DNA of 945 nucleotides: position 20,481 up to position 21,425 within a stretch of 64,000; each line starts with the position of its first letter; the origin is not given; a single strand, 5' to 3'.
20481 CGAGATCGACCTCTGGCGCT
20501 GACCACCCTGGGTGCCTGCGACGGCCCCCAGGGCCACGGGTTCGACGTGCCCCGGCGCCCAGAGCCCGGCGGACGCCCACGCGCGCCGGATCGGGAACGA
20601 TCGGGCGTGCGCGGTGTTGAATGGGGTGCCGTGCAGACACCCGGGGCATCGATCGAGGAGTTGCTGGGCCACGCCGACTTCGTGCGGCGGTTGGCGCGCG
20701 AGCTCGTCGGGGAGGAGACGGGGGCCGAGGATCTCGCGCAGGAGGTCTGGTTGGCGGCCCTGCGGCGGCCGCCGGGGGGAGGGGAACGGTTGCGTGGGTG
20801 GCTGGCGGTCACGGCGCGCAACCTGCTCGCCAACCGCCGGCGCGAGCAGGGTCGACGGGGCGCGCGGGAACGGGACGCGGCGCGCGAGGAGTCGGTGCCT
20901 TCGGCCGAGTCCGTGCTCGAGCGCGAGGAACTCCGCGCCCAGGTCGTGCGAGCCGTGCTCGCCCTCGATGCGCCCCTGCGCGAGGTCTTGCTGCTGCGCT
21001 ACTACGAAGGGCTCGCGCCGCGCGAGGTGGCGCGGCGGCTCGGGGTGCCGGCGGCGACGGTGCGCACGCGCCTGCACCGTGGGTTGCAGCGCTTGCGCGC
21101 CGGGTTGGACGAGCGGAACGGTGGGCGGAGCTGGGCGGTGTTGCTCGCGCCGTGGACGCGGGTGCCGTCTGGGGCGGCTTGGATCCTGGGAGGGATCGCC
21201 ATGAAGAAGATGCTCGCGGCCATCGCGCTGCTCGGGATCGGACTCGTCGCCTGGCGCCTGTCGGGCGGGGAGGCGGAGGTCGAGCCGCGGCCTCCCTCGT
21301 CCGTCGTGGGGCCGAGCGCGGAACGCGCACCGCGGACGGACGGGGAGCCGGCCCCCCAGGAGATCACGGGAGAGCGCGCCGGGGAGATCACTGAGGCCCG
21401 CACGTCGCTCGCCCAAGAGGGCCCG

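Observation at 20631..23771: Single-chain ECF sigma factor / TM / ~800-aa extracytoplasmic beta-sandwich fusion (copy 1)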

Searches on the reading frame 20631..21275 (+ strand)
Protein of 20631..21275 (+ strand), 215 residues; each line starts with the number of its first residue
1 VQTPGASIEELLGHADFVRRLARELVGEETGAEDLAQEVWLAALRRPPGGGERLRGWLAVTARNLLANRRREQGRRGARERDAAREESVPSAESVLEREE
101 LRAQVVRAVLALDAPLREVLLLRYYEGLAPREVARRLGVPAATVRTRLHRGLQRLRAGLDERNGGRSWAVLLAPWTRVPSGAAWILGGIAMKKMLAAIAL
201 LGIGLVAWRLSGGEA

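Call 69: search_protein_representatives(protein=window:20631-21275:+)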
Query: 215 residues. Proteins with E-value up to 0.001 (for the whole library): 88463; up to 1e-10: 14042; up to 1e-30: 2471. The best 150 are listed.
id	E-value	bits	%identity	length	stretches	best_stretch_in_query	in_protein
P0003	3.2e-64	232.9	58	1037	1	1-214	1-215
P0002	6.3e-59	215.6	53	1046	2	8-211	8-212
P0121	5.4e-57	209.3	57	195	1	5-191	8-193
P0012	1.3e-54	201.5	58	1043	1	10-209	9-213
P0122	5.9e-52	192.8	50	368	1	1-211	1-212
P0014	5.6e-50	186.4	52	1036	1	9-210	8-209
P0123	6.8e-50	186.1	55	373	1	7-209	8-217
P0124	3.3e-49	183.8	56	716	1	9-209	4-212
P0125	1.5e-48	181.6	53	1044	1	7-209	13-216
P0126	4.4e-48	180.1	50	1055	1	6-209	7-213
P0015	5.6e-48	179.8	59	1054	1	8-206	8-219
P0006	1.8e-47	178.1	56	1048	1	7-203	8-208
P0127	8.5e-47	176.0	54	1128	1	9-191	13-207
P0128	3.3e-46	174.0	54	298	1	7-200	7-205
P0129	5.9e-46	173.2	54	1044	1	7-201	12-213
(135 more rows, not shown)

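Call 85: search_solved_structures(query=window:20631-21275:+, max_evalue=0.001)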
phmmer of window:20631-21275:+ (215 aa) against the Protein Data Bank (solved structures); distinct sequences matched with E-value up to 0.001: 22.
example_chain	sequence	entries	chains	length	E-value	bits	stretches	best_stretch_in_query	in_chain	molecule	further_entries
9m9d_F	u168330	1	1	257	2.2e-14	56.9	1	10-159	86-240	ECF RNA polymerase sigma factor SigE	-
9m9e_F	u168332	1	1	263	2.4e-14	56.9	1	10-159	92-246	ECF RNA polymerase sigma factor SigE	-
9m98_F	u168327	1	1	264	2.4e-14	56.8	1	10-159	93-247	ECF RNA polymerase sigma factor SigE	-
6dv9_F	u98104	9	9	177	1.9e-13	53.9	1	14-161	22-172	ECF RNA polymerase sigma factor SigL | RNA polymerase sigma factor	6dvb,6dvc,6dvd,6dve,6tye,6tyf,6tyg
5wuq_A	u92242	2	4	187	1.5e-08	37.9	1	15-159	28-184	ECF RNA polymerase sigma factor SigW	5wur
6in7_B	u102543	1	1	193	4.8e-08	36.3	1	25-155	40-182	RNA polymerase sigma-H factor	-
8z6g_B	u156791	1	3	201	5.2e-08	36.1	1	25-155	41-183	RNA polymerase sigma factor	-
6jcy_F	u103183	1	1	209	1.2e-07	34.9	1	29-160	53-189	ECF RNA polymerase sigma factor SigH,ECF RNA polymerase sigma factor SigE,ECF RNA polymera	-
4nqw_A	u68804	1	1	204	3e-07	33.7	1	18-160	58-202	ECF RNA polymerase sigma factor SigK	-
6dxo_A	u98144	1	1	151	9.5e-07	32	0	14-72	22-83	RNA polymerase ECF-subfamily sigma factor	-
1or7_A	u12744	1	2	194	1.1e-06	31.8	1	33-153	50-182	RNA polymerase sigma-E factor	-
2q1z_A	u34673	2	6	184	1.4e-06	31.5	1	29-157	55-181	RpoE, ECF SigE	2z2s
6jbq_F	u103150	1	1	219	1.6e-06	31.3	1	33-153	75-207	ECF RNA polymerase sigma-E factor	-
6jhe_A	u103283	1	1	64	3.1e-06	30.3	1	105-159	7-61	ECF RNA polymerase sigma factor SigW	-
9isn_F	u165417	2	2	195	7e-06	29.2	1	25-158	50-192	ECF sigma factor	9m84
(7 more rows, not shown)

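Call 88: search_protein_families(library=pfam, alignment_id=A4, max_evalue=0.001)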
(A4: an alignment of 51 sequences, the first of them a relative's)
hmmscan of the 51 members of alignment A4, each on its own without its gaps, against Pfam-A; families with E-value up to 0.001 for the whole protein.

A. member 1, P0124 (716 aa): 7 families
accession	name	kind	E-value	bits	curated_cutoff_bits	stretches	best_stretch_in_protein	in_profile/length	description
PF13620.12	CarboxypepD_reg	-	7.7e-26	90.7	32.3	2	266-317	2-59/82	Carboxypeptidase regulatory-like domain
PF04542.20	Sigma70_r2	-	5.5e-14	52.2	24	1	8-71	4-71/71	Sigma-70 region 2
PF08281.18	Sigma70_r4_2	-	1.6e-13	50.5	25.7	1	98-150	2-54/54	Sigma-70, region 4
PF04545.22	Sigma70_r4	-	2.4e-10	40.2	24.1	1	111-152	9-50/50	Sigma-70, region 4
PF13384.12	HTH_23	-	1.3e-05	25.2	24.6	1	110-145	5-40/50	Homeodomain-like domain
PF13715.12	CarbopepD_reg_2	-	2e-05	24.9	32.2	0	266-313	1-51/88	CarboxypepD_reg-like domain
PF15976.11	CooC_C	-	4.9e-05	23.7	29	0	267-307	20-60/93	CS1-pili formation C-terminal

B. families by the number of members that match (of 51 scanned): 39 families (the first 25 are shown)
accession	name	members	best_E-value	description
PF08281.18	Sigma70_r4_2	51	7.6e-16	Sigma-70, region 4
PF04542.20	Sigma70_r2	51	8.9e-15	Sigma-70 region 2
PF04545.22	Sigma70_r4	50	2.5e-11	Sigma-70, region 4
PF13620.12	CarboxypepD_reg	49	2.2e-93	Carboxypeptidase regulatory-like domain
PF13715.12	CarbopepD_reg_2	37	8e-40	CarboxypepD_reg-like domain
PF00775.27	Dioxygenase_C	23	7.8e-20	Dioxygenase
PF02369.22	Big_1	20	1e-16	Bacterial Ig-like domain (group 1)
PF17210.9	SdrD_B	18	3e-13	SdrD B-like domain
PF10670.15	DUF4198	18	1.7e-12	Domain of unknown function (DUF4198)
PF20598.4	DUF6795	17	5.3e-13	Domain of unknown function (DUF6795)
PF09430.16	EMC7_beta-sandw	15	3.3e-18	ER membrane protein complex subunit 7, beta-sandwich domain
PF17802.7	SpaA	14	4.1e-18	Prealbumin-like fold domain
PF14686.12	fn3_3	11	6.7e-18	Polysaccharide lyase family 4, domain II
PF15976.11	CooC_C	11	3.4e-11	CS1-pili formation C-terminal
PF13384.12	HTH_23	7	1.3e-05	Homeodomain-like domain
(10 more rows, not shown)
